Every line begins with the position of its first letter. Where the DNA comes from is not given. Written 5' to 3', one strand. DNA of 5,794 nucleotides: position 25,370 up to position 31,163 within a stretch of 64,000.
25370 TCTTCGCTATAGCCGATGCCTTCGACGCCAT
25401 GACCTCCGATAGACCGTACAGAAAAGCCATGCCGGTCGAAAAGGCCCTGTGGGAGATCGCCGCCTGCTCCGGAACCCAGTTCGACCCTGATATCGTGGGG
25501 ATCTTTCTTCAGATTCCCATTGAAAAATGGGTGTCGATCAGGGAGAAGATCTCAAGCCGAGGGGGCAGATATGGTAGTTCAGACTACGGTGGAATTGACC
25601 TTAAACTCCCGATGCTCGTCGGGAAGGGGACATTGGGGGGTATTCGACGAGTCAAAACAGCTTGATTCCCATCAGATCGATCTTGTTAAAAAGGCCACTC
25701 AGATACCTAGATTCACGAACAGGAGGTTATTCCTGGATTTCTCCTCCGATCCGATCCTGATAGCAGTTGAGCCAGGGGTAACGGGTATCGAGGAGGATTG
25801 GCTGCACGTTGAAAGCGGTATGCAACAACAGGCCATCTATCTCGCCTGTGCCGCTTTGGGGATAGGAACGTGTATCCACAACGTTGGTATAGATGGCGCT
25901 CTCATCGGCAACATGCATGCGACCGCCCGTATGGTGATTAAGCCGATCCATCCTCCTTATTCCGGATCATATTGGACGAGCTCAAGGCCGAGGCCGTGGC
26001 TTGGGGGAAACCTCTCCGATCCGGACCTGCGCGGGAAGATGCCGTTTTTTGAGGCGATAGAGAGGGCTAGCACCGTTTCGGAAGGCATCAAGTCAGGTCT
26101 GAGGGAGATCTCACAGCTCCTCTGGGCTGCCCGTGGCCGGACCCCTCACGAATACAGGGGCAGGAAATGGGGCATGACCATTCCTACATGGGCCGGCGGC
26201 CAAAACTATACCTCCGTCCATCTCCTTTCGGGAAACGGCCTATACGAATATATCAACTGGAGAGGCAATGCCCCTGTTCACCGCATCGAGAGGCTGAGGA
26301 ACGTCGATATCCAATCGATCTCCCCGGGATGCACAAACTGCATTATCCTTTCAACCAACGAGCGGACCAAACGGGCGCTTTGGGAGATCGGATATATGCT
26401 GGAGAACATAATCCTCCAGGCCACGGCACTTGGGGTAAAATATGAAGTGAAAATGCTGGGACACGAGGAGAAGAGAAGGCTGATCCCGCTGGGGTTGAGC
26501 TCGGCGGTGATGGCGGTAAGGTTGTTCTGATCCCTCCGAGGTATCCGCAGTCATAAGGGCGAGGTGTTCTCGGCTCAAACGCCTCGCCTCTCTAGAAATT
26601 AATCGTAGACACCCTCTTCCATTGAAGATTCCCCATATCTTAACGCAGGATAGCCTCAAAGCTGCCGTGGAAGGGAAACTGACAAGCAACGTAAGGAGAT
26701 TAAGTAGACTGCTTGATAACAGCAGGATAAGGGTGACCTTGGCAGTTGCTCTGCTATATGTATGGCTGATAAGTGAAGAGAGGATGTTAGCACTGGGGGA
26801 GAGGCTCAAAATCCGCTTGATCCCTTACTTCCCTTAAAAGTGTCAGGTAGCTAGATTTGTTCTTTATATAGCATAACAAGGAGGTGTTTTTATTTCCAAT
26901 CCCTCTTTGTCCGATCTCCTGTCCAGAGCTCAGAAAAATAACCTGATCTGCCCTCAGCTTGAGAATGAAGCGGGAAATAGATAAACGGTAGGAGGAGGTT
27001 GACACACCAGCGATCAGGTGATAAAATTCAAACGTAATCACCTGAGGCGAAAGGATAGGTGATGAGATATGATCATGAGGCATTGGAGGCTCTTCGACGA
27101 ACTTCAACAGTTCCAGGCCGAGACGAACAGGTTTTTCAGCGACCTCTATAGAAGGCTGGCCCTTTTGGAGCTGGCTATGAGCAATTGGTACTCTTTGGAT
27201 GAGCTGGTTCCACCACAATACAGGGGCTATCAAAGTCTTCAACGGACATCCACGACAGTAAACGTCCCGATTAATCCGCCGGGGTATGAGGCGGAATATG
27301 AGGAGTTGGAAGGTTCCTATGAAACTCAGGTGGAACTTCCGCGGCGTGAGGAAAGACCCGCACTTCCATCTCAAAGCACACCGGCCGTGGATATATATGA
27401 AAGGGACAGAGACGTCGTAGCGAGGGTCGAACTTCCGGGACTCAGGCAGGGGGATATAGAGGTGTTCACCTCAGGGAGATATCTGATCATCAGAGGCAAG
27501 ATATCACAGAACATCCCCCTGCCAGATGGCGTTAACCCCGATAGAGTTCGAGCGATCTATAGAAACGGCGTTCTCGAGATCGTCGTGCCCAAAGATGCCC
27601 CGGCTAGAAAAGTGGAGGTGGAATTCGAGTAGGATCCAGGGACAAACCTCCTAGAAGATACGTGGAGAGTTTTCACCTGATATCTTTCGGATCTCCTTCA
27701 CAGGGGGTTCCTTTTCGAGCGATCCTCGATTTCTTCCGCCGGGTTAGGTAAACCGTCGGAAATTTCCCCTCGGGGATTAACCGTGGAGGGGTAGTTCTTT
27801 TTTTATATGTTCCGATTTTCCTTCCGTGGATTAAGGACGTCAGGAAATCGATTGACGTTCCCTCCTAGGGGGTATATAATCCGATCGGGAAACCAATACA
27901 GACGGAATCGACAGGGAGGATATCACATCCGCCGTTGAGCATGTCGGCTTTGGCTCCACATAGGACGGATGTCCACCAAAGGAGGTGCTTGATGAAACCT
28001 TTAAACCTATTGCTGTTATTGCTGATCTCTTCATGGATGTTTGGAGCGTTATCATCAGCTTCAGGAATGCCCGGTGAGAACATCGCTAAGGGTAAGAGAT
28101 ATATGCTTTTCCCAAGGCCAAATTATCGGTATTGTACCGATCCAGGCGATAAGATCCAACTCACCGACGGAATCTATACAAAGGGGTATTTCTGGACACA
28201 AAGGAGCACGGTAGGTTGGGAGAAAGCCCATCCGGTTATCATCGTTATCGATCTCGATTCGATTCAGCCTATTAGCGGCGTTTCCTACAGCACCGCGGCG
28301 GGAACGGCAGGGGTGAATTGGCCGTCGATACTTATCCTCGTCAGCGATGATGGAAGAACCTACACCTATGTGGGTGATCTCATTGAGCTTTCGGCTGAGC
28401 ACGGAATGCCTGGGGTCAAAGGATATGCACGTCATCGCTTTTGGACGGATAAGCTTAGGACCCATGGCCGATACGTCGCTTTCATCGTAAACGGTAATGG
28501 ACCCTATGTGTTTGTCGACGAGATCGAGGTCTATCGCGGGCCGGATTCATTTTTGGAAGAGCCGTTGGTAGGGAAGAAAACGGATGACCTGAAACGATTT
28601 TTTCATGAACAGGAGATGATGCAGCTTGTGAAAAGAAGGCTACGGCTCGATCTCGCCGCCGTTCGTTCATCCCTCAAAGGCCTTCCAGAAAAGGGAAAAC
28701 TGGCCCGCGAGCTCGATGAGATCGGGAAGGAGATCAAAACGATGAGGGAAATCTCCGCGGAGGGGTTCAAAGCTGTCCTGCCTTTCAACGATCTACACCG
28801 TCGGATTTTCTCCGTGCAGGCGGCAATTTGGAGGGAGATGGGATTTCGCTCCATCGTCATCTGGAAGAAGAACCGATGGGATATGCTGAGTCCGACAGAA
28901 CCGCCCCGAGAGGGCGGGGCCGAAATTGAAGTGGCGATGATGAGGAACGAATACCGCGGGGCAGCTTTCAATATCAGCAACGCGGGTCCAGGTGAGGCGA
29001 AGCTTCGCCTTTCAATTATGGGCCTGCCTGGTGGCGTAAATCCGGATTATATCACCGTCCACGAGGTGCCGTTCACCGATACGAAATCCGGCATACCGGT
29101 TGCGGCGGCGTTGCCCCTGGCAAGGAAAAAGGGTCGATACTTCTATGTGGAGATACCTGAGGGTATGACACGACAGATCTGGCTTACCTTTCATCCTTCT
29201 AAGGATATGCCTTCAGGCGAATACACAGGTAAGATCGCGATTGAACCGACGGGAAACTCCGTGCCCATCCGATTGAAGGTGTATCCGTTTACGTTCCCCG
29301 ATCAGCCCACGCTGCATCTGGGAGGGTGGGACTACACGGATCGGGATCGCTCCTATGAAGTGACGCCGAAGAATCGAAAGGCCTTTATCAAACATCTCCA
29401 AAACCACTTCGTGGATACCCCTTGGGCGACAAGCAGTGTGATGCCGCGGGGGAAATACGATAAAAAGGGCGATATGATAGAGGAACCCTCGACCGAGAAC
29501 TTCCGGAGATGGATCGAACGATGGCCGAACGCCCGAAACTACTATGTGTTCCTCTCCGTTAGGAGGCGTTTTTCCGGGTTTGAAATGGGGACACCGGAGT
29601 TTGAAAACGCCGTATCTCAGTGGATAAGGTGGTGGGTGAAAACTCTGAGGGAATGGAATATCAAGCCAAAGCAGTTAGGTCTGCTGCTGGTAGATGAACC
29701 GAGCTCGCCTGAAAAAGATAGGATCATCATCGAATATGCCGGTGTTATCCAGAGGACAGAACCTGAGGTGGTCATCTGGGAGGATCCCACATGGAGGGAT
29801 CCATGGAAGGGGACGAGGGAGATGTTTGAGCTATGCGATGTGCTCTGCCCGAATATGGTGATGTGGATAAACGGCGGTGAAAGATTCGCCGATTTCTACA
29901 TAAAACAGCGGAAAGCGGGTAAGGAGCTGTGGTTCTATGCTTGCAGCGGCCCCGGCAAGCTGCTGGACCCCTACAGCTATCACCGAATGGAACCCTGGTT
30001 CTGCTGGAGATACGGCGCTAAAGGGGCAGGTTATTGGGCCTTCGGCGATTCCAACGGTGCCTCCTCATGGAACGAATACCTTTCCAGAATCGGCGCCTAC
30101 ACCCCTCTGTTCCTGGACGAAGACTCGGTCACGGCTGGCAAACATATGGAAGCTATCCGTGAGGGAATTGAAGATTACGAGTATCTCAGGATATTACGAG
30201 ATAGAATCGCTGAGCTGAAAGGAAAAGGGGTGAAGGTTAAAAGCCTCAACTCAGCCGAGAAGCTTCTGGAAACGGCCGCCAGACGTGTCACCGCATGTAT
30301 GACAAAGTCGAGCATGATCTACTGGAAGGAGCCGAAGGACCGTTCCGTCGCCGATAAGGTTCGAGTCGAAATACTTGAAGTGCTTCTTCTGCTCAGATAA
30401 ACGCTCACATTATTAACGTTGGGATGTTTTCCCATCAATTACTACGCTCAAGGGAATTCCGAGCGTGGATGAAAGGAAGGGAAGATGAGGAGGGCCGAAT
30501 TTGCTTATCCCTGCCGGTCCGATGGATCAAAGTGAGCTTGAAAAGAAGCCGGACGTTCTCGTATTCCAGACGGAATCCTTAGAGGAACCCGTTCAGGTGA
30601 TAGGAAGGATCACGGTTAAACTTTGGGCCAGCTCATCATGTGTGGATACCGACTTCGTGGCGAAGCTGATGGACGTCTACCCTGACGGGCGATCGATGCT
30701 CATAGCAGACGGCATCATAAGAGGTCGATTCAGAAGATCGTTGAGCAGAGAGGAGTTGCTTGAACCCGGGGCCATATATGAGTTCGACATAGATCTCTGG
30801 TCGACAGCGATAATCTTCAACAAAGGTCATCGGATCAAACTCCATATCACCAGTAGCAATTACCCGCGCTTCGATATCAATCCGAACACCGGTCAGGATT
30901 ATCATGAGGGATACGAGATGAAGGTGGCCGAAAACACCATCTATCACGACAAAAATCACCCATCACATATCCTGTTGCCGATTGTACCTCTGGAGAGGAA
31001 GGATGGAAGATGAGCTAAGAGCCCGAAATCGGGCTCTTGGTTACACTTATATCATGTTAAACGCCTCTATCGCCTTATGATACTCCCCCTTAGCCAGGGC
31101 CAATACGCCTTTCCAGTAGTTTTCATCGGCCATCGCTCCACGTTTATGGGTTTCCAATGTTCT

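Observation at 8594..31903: Conserved ~30-35-nt palindromic element present in 3-4 intergenic copies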

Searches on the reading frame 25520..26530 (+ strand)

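Call 51: search_protein_families(library=pfam, proteins=[window:25520-26530:+])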
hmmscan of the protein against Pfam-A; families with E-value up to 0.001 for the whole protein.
window:25520-26530:+ (336 aa): 2 families
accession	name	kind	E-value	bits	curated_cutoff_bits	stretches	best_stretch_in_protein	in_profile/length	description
PF00881.29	Nitroreductase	-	3.6e-06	27.7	23.5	0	88-119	108-139/167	Nitroreductase family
PF14512.11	TM1586_NiRdase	-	7.1e-05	23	27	0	269-306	64-100/215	Putative TM nitroreductase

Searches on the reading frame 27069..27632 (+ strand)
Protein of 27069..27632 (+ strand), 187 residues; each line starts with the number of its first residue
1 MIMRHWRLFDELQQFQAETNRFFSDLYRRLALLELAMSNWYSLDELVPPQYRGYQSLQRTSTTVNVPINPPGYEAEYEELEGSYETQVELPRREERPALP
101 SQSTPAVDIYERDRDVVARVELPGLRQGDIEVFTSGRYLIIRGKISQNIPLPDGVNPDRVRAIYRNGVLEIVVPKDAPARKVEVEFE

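Call 51: search_protein_families(library=pfam, proteins=[window:27069-27632:+])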
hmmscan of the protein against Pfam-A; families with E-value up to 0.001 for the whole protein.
window:27069-27632:+ (187 aa): 2 families
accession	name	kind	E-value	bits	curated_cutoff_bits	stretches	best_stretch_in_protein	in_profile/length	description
PF00011.27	HSP20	-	2.5e-09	37.6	20.8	1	144-181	56-93/102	Hsp20/alpha crystallin family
PF17886.7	ArsA_HSP20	-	1.2e-06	28.4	22.5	1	116-171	4-61/63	HSP20-like domain found in ArsA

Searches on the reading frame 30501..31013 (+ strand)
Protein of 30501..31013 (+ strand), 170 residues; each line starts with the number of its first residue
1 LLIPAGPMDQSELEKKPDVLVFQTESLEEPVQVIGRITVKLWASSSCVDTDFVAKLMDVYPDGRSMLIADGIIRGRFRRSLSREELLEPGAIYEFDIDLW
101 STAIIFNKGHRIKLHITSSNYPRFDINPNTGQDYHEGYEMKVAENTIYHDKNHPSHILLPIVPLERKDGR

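Call 20: search_protein_families(library=pfam, proteins=[window:30501-31013:+])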
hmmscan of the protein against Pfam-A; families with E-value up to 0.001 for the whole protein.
window:30501-31013:+ (170 aa): 1 family
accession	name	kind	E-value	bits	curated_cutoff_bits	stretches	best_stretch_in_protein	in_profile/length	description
PF08530.16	PepX_C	-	1.1e-37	130.5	22.5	1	13-157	73-216/217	X-Pro dipeptidyl-peptidase C-terminal non-catalytic domain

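Call 45: find_homologous_proteins(query=window:30501-31013:+)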
Query window:30501-31013:+ (170 aa): 307 proteins with E <= 0.001 among 418 candidates; the best 120 are listed.
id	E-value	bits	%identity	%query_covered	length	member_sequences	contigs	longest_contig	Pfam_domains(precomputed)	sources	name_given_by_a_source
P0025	4.7e-110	383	100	100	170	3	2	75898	PF08530.17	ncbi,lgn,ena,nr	ncbi:CocE/NonD family hydrolase [Candidatus Poribacteria bacterium]|nr:CocE/NonD family hydrolase [C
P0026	3.4e-88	312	80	98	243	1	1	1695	PF08530.17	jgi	-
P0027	3.4e-66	240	65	94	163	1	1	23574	PF08530.17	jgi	-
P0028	5.0e-64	233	62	94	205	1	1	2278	PF08530.17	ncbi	ncbi:MAG: CocE/NonD family hydrolase, partial [Candidatus Micrarchaeota archaeon]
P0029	2.6e-63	231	63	95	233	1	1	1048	PF08530.17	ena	-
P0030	9.8e-63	229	63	94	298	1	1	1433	PF08530.17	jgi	jgi:putative CocE/NonD family hydrolase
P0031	2.1e-60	221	63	94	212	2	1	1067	PF08530.17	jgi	jgi:hypothetical protein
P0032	3.0e-59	217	56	96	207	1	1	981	PF08530.17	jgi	-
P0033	4.7e-59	217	60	95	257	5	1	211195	PF08530.17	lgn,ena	-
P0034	6.0e-59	216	58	92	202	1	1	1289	PF08530.17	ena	-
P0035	6.7e-59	216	61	94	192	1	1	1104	PF08530.17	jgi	jgi:putative CocE/NonD family hydrolase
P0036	1.3e-58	215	57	94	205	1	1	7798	PF08530.17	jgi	jgi:putative CocE/NonD family hydrolase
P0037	1.7e-58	215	59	92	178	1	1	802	PF08530.17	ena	-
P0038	3.9e-58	214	57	95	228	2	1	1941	PF08530.17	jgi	-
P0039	1.2e-57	212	59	95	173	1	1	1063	PF08530.17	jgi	jgi:putative CocE/NonD family hydrolase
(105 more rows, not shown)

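Call 47: find_encoding_contigs(protein=P0026, flank=5000, max_places=3)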
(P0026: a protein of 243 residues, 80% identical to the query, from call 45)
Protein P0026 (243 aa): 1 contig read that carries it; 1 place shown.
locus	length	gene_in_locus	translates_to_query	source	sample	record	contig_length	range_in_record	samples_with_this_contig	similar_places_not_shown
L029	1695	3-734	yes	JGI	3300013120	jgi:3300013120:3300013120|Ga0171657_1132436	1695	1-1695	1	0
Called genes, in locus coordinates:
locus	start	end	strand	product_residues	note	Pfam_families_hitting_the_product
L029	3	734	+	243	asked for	PF08530:PepX_C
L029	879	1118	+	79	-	-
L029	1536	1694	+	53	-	?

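Call 48: find_encoding_contigs(protein=P0027, flank=6000, max_places=2)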
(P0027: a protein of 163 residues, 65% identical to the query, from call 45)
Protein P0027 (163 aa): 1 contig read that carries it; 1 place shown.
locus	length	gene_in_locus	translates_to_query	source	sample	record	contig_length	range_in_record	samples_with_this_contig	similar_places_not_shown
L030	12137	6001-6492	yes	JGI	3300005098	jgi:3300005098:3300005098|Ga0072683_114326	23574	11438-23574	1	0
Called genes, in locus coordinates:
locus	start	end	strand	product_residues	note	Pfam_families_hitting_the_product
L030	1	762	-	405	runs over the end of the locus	PF07690:MFS_1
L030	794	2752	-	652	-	PF12228:DUF3604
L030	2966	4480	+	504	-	-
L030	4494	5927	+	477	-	PF02129:Peptidase_S15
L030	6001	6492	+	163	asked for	PF08530:PepX_C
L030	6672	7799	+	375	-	PF01555:N6_N4_Mtase (weak), PF01170:UPF0020 (faint)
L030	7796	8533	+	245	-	PF09520:HinfI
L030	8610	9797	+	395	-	PF04055:Radical_SAM (weak)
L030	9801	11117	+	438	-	PF03721:UDPG_MGDP_dh_N, PF00984:UDPG_MGDP_dh, PF03720:UDPG_MGDP_dh_C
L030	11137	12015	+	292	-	PF13489:Methyltransf_23, PF08241:Methyltransf_11, PF08242:Methyltransf_12, PF13649:Methyltransf_25, PF13847:Methyltransf_31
